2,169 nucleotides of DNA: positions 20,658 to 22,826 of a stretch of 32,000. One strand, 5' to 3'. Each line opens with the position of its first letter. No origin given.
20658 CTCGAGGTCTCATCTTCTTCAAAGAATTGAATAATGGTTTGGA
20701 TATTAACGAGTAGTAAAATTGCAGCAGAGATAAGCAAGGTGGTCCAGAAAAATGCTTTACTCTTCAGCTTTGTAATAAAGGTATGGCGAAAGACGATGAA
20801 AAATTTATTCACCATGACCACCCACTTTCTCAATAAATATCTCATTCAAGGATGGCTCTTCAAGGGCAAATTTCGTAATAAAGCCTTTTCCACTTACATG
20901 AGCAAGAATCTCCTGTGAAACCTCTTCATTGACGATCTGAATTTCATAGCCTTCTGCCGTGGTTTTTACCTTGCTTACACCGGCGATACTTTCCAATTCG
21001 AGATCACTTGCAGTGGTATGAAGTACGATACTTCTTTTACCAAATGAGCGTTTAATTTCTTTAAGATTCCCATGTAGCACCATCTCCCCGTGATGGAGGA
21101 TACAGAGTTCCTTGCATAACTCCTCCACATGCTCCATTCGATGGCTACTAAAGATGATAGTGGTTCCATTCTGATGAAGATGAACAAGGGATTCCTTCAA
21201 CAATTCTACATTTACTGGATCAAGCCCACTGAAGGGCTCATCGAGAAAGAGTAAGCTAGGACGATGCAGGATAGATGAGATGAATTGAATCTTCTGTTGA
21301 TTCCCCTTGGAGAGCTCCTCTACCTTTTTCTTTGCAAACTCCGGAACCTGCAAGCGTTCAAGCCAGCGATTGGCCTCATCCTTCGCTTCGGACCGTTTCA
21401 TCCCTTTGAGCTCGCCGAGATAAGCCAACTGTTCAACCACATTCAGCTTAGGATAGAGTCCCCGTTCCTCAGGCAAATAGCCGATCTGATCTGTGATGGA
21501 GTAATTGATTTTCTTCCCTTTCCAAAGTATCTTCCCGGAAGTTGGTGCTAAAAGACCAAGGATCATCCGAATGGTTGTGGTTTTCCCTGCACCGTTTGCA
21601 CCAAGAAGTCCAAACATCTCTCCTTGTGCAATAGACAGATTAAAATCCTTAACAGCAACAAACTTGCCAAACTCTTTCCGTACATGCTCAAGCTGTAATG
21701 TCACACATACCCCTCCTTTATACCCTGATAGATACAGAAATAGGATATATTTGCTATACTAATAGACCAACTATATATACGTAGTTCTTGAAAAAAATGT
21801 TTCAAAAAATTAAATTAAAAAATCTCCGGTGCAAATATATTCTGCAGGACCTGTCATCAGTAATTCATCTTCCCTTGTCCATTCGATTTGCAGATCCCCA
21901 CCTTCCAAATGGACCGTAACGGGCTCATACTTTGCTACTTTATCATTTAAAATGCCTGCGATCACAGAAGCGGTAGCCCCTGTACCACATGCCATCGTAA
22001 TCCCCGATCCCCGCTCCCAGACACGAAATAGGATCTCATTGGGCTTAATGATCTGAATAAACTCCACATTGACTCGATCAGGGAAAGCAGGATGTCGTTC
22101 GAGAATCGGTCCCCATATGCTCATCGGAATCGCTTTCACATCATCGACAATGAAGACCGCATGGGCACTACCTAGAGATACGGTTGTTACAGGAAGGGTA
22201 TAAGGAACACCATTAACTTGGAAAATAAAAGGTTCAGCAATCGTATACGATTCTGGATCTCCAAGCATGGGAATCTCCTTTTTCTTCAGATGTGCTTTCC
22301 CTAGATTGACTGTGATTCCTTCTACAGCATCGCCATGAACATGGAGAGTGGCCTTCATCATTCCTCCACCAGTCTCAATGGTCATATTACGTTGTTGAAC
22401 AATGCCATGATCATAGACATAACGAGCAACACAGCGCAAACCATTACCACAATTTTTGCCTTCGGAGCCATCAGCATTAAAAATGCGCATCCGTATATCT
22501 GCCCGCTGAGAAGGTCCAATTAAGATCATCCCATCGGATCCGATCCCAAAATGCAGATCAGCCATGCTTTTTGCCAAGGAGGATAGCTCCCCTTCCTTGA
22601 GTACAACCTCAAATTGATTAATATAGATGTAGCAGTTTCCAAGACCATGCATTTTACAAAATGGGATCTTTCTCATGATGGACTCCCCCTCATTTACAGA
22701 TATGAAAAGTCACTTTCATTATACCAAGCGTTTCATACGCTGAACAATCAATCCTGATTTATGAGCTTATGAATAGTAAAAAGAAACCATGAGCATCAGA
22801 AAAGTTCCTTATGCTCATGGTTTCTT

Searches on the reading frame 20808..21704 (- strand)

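Call 66: search_protein_families(library=pfam, proteins=[window:20808-21704:-], max_evalue=0.001)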
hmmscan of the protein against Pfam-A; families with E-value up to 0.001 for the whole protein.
window:20808-21704:- (299 aa): 3 families
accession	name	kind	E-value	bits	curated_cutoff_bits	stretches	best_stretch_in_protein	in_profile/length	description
PF00005.33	ABC_tran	-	5.1e-32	111.8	25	1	19-158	2-136/137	ABC transporter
PF13732.12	DrrA1-3_C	-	1.3e-21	77.5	27.4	1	212-294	1-81/81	ATP-binding protein DrrA1-3-like, C-terminal domain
PF13304.12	AAA_21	-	1.5e-13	52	27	1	129-188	236-298/304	AAA domain, putative AbiEii toxin, Type IV TA system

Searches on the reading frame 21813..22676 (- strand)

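Call 66: search_protein_families(library=pfam, proteins=[window:21813-22676:-], max_evalue=0.001)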
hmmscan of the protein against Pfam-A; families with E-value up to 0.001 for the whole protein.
window:21813-22676:- (288 aa): 2 families
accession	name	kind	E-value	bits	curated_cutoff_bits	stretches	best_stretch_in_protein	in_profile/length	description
PF01678.24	DAP_epimerase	-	9.4e-66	219.8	34.7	2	6-129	1-119/121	Diaminopimelate epimerase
PF05544.16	Pro_racemase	-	2.7e-05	23.8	27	1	51-134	58-145/325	Proline racemase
